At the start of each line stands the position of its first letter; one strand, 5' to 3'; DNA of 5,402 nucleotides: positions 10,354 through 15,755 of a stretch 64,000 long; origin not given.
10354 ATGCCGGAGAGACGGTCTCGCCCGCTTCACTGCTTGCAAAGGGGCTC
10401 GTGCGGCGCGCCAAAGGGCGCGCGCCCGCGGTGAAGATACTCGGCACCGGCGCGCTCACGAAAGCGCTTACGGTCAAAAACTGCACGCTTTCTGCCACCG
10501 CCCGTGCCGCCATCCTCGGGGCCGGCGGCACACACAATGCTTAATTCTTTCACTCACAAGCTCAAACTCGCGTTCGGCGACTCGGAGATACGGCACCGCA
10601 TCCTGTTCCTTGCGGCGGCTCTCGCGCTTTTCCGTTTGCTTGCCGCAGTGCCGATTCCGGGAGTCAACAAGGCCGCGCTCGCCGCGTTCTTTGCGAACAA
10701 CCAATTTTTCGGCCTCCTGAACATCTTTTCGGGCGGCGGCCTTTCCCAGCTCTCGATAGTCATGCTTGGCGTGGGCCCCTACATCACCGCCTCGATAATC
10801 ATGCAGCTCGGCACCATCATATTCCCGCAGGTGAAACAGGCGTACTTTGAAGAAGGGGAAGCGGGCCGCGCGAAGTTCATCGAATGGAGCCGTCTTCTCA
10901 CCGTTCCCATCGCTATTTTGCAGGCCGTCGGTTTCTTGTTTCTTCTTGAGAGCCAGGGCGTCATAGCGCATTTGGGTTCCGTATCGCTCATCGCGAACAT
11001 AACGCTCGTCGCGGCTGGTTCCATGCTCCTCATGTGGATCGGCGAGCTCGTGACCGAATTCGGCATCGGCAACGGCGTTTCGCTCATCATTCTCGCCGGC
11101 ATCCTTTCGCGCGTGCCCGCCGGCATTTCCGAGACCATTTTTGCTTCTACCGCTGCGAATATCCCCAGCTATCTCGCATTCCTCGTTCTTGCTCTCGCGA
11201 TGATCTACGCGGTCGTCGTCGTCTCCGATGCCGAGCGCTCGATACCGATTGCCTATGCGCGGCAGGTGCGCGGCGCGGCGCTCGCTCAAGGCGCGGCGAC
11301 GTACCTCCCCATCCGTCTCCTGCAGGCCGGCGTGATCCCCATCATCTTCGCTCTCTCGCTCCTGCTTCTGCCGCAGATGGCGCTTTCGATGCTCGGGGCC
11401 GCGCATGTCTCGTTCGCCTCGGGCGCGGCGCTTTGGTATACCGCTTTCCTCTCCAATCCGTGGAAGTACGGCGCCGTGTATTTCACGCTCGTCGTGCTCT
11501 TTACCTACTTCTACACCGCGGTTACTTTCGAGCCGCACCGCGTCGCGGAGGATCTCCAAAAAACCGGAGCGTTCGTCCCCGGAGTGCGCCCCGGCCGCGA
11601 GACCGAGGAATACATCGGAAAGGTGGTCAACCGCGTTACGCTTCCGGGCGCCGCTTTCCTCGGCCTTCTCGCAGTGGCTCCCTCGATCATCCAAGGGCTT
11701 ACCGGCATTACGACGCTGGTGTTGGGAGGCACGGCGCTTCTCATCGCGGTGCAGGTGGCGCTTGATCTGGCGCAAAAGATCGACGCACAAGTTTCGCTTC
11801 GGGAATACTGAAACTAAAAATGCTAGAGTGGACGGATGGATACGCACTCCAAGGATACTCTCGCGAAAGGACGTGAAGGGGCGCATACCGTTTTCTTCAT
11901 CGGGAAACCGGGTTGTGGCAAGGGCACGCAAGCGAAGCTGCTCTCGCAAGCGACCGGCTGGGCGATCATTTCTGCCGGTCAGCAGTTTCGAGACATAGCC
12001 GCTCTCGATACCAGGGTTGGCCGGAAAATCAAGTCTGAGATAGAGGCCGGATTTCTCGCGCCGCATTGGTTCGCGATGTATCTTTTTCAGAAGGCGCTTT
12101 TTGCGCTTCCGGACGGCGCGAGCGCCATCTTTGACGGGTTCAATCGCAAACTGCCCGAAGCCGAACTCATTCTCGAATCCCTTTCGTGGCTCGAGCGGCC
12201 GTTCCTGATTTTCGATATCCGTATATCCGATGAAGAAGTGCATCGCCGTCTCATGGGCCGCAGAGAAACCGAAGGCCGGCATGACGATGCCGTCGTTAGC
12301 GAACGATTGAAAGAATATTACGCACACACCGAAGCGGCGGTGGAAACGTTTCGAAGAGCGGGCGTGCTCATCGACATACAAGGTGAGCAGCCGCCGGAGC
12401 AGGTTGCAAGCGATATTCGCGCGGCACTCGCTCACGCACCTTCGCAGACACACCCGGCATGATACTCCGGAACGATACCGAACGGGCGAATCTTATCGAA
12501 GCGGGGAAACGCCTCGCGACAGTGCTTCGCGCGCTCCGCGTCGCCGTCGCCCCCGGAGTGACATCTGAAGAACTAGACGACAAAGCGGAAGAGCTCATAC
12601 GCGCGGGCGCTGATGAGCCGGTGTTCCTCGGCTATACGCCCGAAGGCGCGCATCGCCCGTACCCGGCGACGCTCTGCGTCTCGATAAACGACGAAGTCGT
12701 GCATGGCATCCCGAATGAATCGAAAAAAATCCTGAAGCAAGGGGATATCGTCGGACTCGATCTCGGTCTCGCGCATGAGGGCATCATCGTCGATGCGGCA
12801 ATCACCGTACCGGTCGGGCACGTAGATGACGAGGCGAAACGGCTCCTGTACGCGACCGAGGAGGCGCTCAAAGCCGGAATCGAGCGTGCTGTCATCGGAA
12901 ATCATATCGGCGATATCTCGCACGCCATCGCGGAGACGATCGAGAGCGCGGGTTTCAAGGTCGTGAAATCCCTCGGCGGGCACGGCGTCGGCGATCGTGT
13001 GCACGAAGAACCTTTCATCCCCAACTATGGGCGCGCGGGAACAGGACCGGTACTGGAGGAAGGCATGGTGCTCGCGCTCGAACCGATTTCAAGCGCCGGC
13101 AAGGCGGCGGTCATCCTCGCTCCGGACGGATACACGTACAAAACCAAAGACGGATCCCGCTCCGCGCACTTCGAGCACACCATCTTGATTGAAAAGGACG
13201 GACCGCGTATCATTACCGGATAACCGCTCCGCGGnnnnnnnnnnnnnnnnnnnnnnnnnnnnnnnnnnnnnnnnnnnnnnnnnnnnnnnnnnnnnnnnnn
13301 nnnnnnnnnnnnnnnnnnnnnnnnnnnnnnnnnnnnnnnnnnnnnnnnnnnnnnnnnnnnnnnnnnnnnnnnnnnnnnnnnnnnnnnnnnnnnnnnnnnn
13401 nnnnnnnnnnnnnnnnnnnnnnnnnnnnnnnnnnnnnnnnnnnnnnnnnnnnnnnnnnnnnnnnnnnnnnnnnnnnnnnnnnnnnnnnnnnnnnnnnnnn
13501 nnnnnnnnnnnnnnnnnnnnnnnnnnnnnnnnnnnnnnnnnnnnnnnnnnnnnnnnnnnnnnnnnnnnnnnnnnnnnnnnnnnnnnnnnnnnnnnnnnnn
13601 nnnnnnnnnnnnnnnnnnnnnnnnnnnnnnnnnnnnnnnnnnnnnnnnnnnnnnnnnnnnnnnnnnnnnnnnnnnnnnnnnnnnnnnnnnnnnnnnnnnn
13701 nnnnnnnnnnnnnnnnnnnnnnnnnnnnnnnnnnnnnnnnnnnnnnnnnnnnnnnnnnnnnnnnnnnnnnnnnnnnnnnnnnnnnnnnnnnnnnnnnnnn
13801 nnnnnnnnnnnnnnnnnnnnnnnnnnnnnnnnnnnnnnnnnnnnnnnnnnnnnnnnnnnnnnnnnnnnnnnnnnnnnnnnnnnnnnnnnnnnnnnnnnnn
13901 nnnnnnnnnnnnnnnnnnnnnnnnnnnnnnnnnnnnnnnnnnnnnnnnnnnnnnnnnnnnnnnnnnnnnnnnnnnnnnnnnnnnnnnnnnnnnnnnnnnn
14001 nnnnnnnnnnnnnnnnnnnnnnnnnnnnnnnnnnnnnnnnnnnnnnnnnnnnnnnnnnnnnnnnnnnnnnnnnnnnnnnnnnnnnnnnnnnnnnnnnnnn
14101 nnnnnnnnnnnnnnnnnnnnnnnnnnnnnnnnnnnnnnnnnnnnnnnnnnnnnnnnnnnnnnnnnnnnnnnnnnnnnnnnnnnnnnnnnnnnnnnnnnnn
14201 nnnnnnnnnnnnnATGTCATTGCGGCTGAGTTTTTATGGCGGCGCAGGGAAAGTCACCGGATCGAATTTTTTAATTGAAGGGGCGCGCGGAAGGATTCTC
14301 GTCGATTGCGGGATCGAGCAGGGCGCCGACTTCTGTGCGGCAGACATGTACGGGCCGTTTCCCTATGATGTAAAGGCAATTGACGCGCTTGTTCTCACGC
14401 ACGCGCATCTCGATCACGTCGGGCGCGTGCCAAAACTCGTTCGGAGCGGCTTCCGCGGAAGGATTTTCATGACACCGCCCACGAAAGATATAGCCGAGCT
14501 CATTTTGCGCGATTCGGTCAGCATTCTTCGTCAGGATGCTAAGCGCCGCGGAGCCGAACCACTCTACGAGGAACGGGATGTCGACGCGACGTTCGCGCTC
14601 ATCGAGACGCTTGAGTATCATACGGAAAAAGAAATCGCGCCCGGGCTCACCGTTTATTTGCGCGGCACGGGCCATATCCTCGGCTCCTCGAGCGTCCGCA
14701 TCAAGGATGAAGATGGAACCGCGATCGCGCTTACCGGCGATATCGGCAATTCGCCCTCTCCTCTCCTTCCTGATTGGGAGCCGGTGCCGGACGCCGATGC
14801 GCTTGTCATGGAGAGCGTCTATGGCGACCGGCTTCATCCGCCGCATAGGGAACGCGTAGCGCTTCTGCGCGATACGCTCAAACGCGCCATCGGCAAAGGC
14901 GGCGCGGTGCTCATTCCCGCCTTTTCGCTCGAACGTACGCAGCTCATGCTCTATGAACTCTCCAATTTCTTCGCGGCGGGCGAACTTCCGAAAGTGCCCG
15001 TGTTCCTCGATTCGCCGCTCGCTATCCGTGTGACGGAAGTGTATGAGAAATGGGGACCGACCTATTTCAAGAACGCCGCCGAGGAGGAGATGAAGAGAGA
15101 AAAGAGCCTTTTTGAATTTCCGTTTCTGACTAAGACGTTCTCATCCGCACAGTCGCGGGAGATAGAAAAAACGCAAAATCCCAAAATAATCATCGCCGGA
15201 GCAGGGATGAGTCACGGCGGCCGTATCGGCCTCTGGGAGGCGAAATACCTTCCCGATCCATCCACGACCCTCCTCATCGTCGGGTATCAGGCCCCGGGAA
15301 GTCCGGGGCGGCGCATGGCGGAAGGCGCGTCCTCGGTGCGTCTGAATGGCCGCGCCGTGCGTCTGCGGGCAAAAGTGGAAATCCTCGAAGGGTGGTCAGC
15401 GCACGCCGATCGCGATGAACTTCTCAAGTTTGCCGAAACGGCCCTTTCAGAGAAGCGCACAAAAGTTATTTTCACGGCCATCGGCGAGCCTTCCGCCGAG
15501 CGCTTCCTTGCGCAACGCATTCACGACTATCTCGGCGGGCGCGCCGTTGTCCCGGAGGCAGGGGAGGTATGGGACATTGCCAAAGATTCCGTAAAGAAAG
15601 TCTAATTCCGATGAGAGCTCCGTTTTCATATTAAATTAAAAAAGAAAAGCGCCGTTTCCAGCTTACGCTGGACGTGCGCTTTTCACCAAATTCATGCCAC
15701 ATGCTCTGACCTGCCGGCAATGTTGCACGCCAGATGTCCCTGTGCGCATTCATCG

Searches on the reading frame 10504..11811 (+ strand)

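Call 39: search_protein_families(library=pfam, proteins=[window:10504-11811:+], max_evalue=0.0001)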
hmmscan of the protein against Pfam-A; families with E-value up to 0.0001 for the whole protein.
window:10504-11811:+ (435 aa): 1 family
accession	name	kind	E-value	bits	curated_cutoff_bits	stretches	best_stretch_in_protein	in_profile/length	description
PF00344.25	SecY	-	3.7e-94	316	32.2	1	84-422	1-305/306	SecY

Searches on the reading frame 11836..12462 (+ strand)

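Call 39: search_protein_families(library=pfam, proteins=[window:11836-12462:+], max_evalue=0.0001)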
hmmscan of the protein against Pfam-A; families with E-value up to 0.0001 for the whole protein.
window:11836-12462:+ (208 aa): 4 families
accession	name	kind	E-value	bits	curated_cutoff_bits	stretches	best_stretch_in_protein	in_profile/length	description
PF00406.28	ADK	-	3e-23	83.1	26.8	1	22-176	2-150/151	Adenylate kinase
PF13207.12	AAA_17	-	5.2e-13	49.9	27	1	23-152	2-131/136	AAA domain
PF13671.12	AAA_33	-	1.8e-07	32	27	1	19-164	2-139/143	AAA domain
PF13238.12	AAA_18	-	2.1e-05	25.4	29.4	1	19-158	1-127/128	AAA domain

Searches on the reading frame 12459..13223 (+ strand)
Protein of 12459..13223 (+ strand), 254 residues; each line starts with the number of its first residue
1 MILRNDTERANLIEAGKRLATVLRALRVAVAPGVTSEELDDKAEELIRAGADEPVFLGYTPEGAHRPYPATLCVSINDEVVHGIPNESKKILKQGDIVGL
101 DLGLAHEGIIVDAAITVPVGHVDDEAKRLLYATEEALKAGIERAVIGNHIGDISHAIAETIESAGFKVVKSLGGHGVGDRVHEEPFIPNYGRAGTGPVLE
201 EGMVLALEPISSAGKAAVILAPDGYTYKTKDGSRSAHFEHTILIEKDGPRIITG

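Call 39: search_protein_families(library=pfam, proteins=[window:12459-13223:+], max_evalue=0.0001)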
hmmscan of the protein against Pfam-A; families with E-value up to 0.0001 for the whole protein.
window:12459-13223:+ (254 aa): 1 family
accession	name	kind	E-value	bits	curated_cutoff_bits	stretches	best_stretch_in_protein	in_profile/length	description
PF00557.29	Peptidase_M24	-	1.9e-42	145.8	23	1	12-245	3-207/208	Metallopeptidase family M24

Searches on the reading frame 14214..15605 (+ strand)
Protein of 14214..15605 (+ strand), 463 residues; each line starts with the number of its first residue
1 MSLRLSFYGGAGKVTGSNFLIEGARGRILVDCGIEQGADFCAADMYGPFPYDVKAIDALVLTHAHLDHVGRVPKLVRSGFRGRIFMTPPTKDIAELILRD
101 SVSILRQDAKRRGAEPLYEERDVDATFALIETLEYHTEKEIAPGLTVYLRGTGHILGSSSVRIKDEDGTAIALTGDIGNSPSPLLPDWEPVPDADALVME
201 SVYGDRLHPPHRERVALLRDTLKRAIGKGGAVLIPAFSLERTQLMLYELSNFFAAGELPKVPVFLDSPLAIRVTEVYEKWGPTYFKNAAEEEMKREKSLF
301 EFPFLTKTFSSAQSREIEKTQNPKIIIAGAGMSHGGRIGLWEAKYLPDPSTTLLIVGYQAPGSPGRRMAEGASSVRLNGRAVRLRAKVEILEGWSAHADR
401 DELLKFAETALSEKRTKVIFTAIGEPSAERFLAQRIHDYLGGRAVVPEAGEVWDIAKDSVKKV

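Call 40: search_protein_families(library=pfam, proteins=[window:14214-15605:+], max_evalue=0.0001)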
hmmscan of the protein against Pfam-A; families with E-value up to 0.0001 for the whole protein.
window:14214-15605:+ (463 aa): 6 families
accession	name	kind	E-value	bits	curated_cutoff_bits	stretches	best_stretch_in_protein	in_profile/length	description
PF10996.14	Beta-Casp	-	1.1e-26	94.1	27.7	1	242-368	1-120/120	Beta-Casp domain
PF00753.33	Lactamase_B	-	9.9e-15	55.4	22.7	1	15-77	5-65/196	Metallo-beta-lactamase superfamily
PF16661.11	Lactamase_B_6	-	7.7e-09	35.6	27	1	26-167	7-153/193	Metallo-beta-lactamase superfamily domain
PF07521.17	RMMBL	-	4.3e-08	33.5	21.6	1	382-447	2-63/63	Zn-dependent metallo-hydrolase RNA specificity domain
PF12706.13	Lactamase_B_2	-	7.4e-08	32.7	27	1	27-200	2-163/200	Beta-lactamase superfamily domain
PF23023.1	Anti-Pycsar_Apyc1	-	1.4e-05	25.2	50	1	12-161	16-153/250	Anti-Pycsar protein Apyc1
